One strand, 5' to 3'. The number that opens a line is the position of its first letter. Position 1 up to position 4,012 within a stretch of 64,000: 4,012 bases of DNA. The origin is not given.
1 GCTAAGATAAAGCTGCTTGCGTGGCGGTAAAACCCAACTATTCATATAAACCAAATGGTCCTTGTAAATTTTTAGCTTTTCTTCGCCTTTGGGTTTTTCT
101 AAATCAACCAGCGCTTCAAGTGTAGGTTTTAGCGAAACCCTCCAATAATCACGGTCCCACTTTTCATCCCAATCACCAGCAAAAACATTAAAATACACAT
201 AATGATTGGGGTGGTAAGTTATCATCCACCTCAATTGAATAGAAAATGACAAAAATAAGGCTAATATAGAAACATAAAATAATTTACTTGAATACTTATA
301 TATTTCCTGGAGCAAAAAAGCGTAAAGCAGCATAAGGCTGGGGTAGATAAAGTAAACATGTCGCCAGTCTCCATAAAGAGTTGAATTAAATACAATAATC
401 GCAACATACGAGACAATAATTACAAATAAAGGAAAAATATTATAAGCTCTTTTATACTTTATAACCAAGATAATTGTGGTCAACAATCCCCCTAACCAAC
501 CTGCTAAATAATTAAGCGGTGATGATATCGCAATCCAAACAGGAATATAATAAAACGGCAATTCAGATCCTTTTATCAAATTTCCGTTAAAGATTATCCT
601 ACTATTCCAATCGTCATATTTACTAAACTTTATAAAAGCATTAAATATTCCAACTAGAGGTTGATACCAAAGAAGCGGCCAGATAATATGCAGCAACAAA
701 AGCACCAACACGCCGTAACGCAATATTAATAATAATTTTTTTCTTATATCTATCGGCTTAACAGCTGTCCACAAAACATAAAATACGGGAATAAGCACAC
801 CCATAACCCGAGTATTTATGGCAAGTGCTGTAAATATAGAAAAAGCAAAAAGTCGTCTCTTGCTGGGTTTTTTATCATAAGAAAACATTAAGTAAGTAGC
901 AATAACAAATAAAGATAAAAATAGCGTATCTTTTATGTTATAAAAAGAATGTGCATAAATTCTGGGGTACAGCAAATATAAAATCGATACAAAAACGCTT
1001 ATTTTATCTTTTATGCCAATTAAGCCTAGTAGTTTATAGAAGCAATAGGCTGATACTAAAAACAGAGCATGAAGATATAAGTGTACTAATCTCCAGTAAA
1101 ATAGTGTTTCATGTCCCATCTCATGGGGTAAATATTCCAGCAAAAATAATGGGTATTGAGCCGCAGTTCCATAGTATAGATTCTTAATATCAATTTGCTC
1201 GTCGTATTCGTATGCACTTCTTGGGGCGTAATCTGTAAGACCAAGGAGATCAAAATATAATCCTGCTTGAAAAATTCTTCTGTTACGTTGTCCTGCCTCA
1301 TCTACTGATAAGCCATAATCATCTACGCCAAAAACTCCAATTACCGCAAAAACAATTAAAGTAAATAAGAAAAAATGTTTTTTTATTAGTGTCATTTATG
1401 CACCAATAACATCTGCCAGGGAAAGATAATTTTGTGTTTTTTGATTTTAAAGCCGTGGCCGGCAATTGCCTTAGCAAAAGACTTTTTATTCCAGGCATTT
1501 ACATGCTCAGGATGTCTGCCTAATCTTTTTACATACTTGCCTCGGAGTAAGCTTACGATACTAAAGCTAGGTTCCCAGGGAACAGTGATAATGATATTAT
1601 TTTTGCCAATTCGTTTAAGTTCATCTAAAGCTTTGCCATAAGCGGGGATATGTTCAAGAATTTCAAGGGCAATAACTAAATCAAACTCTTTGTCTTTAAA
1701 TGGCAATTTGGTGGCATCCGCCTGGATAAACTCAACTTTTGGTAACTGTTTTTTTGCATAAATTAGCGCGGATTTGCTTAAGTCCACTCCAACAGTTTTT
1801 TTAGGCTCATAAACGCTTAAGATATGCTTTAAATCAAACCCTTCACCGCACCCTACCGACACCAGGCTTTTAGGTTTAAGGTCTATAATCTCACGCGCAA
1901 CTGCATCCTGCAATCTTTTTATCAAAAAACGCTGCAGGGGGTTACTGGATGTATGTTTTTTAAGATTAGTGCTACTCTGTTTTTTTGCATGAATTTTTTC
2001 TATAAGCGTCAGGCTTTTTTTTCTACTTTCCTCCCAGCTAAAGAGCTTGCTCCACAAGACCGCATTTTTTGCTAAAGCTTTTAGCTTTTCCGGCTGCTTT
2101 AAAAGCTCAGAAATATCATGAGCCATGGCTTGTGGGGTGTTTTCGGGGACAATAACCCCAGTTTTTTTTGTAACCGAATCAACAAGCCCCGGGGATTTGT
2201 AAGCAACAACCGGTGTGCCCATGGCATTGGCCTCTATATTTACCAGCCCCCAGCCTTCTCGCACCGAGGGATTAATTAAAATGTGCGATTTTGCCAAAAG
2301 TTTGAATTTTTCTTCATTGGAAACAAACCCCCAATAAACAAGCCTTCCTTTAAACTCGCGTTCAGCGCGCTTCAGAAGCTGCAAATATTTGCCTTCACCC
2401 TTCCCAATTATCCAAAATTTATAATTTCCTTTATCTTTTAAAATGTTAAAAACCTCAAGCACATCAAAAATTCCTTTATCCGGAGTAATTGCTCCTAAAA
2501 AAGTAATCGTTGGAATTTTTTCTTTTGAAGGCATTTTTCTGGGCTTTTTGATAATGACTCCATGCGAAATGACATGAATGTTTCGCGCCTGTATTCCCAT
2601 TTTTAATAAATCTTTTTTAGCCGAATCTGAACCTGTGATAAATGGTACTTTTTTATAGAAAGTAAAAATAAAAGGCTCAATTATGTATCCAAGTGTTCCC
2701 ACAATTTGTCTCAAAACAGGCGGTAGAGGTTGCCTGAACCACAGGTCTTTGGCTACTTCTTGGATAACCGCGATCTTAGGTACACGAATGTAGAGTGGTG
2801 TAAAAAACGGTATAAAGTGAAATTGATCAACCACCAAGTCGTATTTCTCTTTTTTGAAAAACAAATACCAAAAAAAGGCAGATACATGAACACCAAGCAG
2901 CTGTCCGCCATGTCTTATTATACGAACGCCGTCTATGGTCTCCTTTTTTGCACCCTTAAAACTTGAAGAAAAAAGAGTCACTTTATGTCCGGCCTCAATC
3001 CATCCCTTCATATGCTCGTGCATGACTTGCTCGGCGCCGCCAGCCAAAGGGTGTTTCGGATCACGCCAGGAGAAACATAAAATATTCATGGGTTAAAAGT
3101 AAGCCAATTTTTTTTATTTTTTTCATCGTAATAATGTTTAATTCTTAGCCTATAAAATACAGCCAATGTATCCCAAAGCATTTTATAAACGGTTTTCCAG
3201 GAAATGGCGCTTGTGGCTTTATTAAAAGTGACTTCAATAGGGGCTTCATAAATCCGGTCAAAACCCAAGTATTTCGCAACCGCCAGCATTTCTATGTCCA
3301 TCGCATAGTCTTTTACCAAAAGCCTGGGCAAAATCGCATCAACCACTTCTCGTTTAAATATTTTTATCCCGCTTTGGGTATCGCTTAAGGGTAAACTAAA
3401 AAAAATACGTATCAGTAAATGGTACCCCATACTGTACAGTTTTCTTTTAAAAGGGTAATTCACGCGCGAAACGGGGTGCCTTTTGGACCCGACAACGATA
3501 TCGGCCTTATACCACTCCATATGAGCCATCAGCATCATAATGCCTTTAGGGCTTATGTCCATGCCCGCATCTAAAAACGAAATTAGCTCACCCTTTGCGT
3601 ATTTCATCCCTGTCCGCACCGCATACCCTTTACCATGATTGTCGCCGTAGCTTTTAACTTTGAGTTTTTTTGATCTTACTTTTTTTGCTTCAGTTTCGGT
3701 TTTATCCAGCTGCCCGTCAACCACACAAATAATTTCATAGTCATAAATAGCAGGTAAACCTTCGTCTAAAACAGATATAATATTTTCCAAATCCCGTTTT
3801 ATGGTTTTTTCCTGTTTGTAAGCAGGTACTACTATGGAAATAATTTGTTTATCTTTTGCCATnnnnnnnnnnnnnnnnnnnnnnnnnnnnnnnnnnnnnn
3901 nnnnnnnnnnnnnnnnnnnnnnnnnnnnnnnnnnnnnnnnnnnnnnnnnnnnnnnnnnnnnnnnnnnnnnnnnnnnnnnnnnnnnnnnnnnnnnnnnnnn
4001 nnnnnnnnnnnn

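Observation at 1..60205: A ~60-kb super-locus of paralogous GT-C-type membrane glycosyltransferases with repeated Gtr-like donor modules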

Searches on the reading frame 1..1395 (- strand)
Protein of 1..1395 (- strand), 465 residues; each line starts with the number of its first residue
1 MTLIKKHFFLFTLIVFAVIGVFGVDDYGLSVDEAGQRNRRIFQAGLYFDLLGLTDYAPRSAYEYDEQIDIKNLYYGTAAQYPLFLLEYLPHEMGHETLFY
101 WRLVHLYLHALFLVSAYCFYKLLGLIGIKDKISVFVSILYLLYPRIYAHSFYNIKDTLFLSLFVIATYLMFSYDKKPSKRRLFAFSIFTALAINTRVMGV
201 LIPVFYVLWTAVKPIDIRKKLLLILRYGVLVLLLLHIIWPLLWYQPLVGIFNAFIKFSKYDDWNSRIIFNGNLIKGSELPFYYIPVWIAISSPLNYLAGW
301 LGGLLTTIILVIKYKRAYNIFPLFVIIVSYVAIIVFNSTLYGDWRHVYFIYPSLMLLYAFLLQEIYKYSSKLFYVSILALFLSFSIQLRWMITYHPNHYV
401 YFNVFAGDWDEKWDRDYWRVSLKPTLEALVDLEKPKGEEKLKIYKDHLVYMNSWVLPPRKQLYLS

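Call 5: search_protein_families(library=pfam, proteins=[window:1-1395:-], max_evalue=0.01)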
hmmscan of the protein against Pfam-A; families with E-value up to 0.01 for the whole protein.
window:1-1395:- (465 aa): 1 family
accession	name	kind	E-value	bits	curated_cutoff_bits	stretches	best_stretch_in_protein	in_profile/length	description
PF13231.12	PMT_2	-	0.0028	18.3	26.1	1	109-239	29-160/160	Dolichyl-phosphate-mannose-protein mannosyltransferase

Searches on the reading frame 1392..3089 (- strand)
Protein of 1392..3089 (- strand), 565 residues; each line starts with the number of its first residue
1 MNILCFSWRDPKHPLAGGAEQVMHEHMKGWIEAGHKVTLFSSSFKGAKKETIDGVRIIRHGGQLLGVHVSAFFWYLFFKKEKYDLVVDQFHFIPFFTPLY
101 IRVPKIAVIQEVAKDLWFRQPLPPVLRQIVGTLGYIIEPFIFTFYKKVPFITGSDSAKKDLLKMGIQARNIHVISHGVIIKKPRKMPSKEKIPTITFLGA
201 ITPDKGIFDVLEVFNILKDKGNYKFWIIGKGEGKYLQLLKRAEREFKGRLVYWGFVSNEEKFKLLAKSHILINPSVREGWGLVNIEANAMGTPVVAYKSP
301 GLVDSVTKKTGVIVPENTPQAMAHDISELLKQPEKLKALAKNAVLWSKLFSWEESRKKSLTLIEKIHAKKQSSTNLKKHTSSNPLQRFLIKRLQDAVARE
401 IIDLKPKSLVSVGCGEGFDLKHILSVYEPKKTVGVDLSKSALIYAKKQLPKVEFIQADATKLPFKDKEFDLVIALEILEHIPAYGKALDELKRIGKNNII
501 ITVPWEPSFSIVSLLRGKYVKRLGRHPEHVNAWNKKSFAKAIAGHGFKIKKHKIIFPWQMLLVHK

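Call 5: search_protein_families(library=pfam, proteins=[window:1392-3089:-], max_evalue=0.01)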
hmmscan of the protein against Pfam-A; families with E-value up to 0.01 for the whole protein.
window:1392-3089:- (565 aa): 15 families
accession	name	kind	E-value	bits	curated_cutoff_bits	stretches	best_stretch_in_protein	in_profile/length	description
PF00534.26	Glycos_transf_1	-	1.2e-31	109.9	26.4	1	181-343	4-169/172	Glycosyl transferases group 1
PF13692.12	Glyco_trans_1_4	-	1.8e-25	90.3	27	1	193-331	2-141/142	Glycosyl transferases group 1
PF08241.18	Methyltransf_11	-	5.2e-19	69.1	21.2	1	411-497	2-89/95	Methyltransferase domain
PF13649.12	Methyltransf_25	-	4.2e-17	63.1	27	1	411-496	3-94/97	Methyltransferase domain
PF13847.12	Methyltransf_31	-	3.3e-16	59.7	27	1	410-503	8-109/145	Methyltransferase domain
PF13489.12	Methyltransf_23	-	3.6e-14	53.3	27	1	386-549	2-161/164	Methyltransferase domain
PF13439.12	Glyco_transf_4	-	6.4e-11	43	28.5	1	17-178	2-166/170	Glycosyltransferase Family 4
PF20706.3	GT4-conflict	-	1.3e-10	41.3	26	1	162-354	165-380/385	Family 4 Glycosyltransferase in conflict systems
PF08242.18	Methyltransf_12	-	3.3e-10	41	30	1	411-494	2-91/98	Methyltransferase domain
PF01209.24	Ubie_methyltran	-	1.6e-06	28.1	20.1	1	394-497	36-145/233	ubiE/COQ5 methyltransferase family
PF07021.18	MetW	-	6.9e-06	26.3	21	1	409-504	17-110/193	Methionine biosynthesis protein MetW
PF13524.12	Glyco_trans_1_2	-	3.4e-05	24.3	25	1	218-343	10-125/144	Glycosyl transferase-like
PF13579.12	Glyco_trans_4_4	-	0.00044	21.1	29.7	1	17-175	1-156/158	Glycosyl transferase 4-like domain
PF02353.26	CMAS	-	0.0061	16.3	27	1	403-481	59-140/273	Mycolic acid cyclopropane synthetase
PF08003.17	Methyltransf_9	-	0.0064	15.9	23.8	0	395-479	105-193/315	Protein of unknown function (DUF1698)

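Call 16: find_encoding_contigs(protein=window:1392-3089:-, flank=10000, max_places=6)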
Protein window:1392-3089:- (565 aa): 1 contig read that carries it; 1 place shown.
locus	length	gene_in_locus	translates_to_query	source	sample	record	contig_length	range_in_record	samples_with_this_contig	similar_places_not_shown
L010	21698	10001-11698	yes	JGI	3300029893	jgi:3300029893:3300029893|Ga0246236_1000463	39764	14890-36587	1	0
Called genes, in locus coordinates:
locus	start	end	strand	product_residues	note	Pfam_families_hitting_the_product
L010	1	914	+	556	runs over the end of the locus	PF02366:PMT (weak), PF13231:PMT_2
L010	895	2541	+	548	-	PF13231:PMT_2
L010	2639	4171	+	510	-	PF13231:PMT_2 (weak)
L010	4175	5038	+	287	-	PF00535:Glycos_transf_2, PF10111:Glyco_tranf_2_2 (weak)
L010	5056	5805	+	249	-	PF00106:adh_short, PF08659:KR, PF13561:adh_short_C2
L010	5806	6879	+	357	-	PF13439:Glyco_transf_4, PF20706:GT4-conflict (weak), PF00534:Glycos_transf_1, PF13692:Glyco_trans_1_4, PF13524:Glyco_trans_1_2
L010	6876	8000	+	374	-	-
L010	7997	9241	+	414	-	PF01943:Polysacc_synt, PF13440:Polysacc_synt_3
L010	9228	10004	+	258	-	PF00535:Glycos_transf_2, PF10111:Glyco_tranf_2_2 (faint)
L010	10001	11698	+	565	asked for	PF13439:Glyco_transf_4, PF20706:GT4-conflict, PF00534:Glycos_transf_1, PF13692:Glyco_trans_1_4, PF13489:Methyltransf_23, PF13847:Methyltransf_31, PF08241:Methyltransf_11, PF08242:Methyltransf_12, +3 more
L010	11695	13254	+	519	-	-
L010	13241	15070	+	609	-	PF13231:PMT_2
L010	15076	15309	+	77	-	-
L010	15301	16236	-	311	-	PF00535:Glycos_transf_2, PF10111:Glyco_tranf_2_2 (weak)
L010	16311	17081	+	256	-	PF00535:Glycos_transf_2, PF10111:Glyco_tranf_2_2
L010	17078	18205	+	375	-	PF00534:Glycos_transf_1, PF13692:Glyco_trans_1_4, PF26337:Gtf3_C (weak)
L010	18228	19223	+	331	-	PF00535:Glycos_transf_2, PF10111:Glyco_tranf_2_2, PF13641:Glyco_tranf_2_3, PF13632:Glyco_trans_2_3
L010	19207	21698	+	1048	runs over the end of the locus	-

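Call 40: search_protein_families(library=pfam, proteins=[L010:19207-21696:+, L010:11695-13254:+, L010:13241-15070:+, L010:15301-16236:-, L010:18228-19223:+], max_evalue=0.1)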
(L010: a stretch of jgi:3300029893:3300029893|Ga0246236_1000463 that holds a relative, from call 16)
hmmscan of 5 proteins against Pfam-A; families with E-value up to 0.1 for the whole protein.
L010:19207-21696:+ (830 aa): 1 family
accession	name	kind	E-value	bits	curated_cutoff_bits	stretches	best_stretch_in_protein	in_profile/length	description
PF18915.5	DUF5667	-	0.053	14.4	27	0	664-714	4-54/99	Domain of unknown function (DUF5667)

L010:11695-13254:+ (519 aa): 1 family
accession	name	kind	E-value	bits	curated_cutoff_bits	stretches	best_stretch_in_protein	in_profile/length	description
PF13231.12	PMT_2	-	0.0034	18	26.1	1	109-239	29-160/160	Dolichyl-phosphate-mannose-protein mannosyltransferase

L010:13241-15070:+ (609 aa): 3 families
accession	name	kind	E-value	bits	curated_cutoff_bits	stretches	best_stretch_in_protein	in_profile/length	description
PF13231.12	PMT_2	-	9.6e-08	32.8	26.1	1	148-283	25-156/160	Dolichyl-phosphate-mannose-protein mannosyltransferase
PF20176.3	DUF6541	-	0.0001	21.2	29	0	349-413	583-643/646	Family of unknown function (DUF6541)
PF13048.12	DUF3908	-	0.082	13.5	22.9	0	557-606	61-109/134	Protein of unknown function (DUF3908)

L010:15301-16236:- (311 aa): 3 families
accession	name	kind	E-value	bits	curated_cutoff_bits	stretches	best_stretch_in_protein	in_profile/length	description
PF00535.33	Glycos_transf_2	-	6.2e-29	101.5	23.3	1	7-168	1-166/168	Glycosyl transferase family 2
PF10111.15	Glyco_tranf_2_2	-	2e-07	31.2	27.3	1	7-98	1-92/276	Glycosyltransferase like family 2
PF13733.12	Glyco_transf_7N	-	0.044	13.8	27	0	5-54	48-96/134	N-terminal region of glycosyl transferase group 7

L010:18228-19223:+ (331 aa): 7 families
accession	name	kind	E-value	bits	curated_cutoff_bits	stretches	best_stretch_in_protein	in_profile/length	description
PF00535.33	Glycos_transf_2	-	1.5e-28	100.3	23.3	1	2-170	1-167/168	Glycosyl transferase family 2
PF13641.12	Glyco_tranf_2_3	-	2.4e-18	67.4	27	1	2-217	4-221/230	Glycosyltransferase like family 2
PF13632.12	Glyco_trans_2_3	-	4.5e-12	46.6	27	1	79-226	1-142/198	Glycosyl transferase family group 2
PF10111.15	Glyco_tranf_2_2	-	1.3e-10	41.7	27.3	1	13-236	14-238/276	Glycosyltransferase like family 2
PF13506.12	Glyco_transf_21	-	7.7e-05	22.7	21.7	1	71-211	25-158/174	Glycosyl transferase family 21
PF13712.12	Glyco_tranf_2_5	-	0.014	15.6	27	1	52-198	29-178/210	Glycosyltransferase like family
PF03213.20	Pox_P35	-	0.023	14.4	22.3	1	71-141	111-182/323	Poxvirus P35 protein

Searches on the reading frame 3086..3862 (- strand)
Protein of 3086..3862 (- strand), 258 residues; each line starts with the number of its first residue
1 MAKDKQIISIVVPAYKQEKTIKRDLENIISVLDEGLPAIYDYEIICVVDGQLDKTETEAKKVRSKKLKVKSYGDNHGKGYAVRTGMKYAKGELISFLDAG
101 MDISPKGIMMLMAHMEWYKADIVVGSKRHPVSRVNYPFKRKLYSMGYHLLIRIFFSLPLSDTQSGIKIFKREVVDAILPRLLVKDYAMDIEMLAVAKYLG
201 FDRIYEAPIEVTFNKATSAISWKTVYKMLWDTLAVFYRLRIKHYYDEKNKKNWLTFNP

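Call 5: search_protein_families(library=pfam, proteins=[window:3086-3862:-], max_evalue=0.01)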
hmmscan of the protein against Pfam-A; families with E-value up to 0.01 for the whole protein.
window:3086-3862:- (258 aa): 2 families
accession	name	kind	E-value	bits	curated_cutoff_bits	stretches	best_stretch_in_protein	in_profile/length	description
PF00535.33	Glycos_transf_2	-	3.4e-22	79.6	23.3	1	9-177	1-167/168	Glycosyl transferase family 2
PF10111.15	Glyco_tranf_2_2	-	1.3e-05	25.3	27.3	1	9-105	1-96/276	Glycosyltransferase like family 2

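Call 28: search_protein_families(library=ncbifam, proteins=[window:3086-3862:-], max_evalue=0.01)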
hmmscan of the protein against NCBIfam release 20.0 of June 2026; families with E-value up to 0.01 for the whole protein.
window:3086-3862:- (258 aa): 16 families
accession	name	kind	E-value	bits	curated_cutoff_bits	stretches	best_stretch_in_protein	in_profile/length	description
NF047588.1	GlcsyltransPgfSStrep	equivalog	5.6e-16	58.6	500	1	8-178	3-168/308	glycosyltransferase PgfS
NF058614.1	PPMAGASynPpgS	equivalog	2.7e-13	49.9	370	1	10-215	4-200/226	polyprenyl-phospho-N-acetylgalactosaminyl synthase PpgS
TIGR03937.1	PgaC_IcaA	equivalog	3.4e-11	42.8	422.3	1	3-116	42-151/407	poly-beta-1,6-N-acetyl-D-glucosamine synthase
NF010496.0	PRK13915.1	equivalog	2.8e-10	39.8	262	1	2-111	27-138/307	glucosyl-3-phosphoglycerate synthase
NF007482.0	PRK10073.1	equivalog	3.4e-09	36.2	423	1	2-114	2-109/334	glycosyltransferase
NF041875.1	EPS_EpsD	equivalog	4e-09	36.3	370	1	8-139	1-129/325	exopolysaccharide biosynthesis glycosyltransferase EpsD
NF007986.1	PRK10714.1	equivalog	6.3e-09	35.3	529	1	6-178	6-173/316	undecaprenyl-phosphate 4-deoxy-4-formamido-L-arabinose transferase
NF047683.1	TeichurnBiosyTuaG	equivalog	1e-07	31.9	400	1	1-100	1-96/252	teichuronic acid biosynthesis protein TuaG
TIGR04182.1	glyco_TIGR04182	equivalog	1.4e-07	31.2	325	1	9-192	3-172/293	S-layer glycoprotein N-glycosyltransferase AglJ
TIGR04283.1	glyco_like_mftF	equivalog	8.6e-07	28.8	182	1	8-105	1-87/221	TIGR04283 family arsenosugar biosynthesis glycosyltransferase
NF050050.1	ProtGlycPglI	equivalog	7.3e-06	25.6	500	1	7-116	3-109/306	GalNAc(5)-diNAcBac-PP-undecaprenol beta-1,3-glucosyltransferase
TIGR03965.1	mycofact_glyco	equivalog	1e-05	24.7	280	1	6-115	74-179/467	mycofactocin biosynthesis glycosyltransferase MftF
NF038299.1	EPS_HpsN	equivalog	4e-05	22.7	425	1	7-126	2-114/317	hormogonium polysaccharide biosynthesis glycosyltransferase HpsN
NF041394.1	GtaseAglG_Halo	equivalog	6.5e-05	22.4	440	1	8-125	3-116/304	glucosyl-dolichyl phosphate glucuronosyltransferase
NF038302.1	EPS_HpsE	equivalog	0.00016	20.8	300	1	8-101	3-97/307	hormogonium polysaccharide biosynthesis glycosyltransferase HpsE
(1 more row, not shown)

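Call 80: search_solved_structures(query=window:3086-3862:-, max_evalue=0.0001)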
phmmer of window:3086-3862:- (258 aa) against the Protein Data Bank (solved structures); distinct sequences matched with E-value up to 0.0001: 12.
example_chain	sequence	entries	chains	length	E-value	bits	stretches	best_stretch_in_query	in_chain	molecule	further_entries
5mlz_A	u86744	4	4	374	2.6e-13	53.7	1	8-229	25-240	Dolichol monophosphate mannose synthase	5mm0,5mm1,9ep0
5eke_A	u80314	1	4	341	3e-10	43.6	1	8-177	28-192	Uncharacterized glycosyltransferase sll0501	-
5ekp_C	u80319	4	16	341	3e-10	43.6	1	8-177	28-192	Uncharacterized glycosyltransferase sll0501 | Glycosyltransferase sll0501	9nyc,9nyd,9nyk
9nye_A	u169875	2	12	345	3.1e-10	43.6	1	8-177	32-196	Glycosyltransferase sll0501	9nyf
6p61_A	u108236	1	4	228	1.6e-07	34.7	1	6-107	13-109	Glycosyltransferase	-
9hwj_A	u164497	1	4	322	1.5e-06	31.5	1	8-178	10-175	Undecaprenyl-phosphate 4-deoxy-4-formamido-L-arabinose transferase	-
2z87_A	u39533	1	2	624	4.8e-06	29.8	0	8-118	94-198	Chondroitin synthase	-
2z86_A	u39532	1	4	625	4.8e-06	29.8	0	8-118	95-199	Chondroitin synthase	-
9bhc_C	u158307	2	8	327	5e-05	26.5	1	7-178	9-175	Undecaprenyl-phosphate 4-deoxy-4-formamido-L-arabinose transferase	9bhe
8vxh_A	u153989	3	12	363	6.5e-05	26.1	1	7-178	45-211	Undecaprenyl-phosphate 4-deoxy-4-formamido-L-arabinose transferase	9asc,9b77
5hea_A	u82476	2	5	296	7.5e-05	25.9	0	6-100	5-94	Putative glycosyltransferase (GalT1)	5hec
5tze_C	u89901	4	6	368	8.8e-05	25.7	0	8-124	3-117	Glycosyl transferase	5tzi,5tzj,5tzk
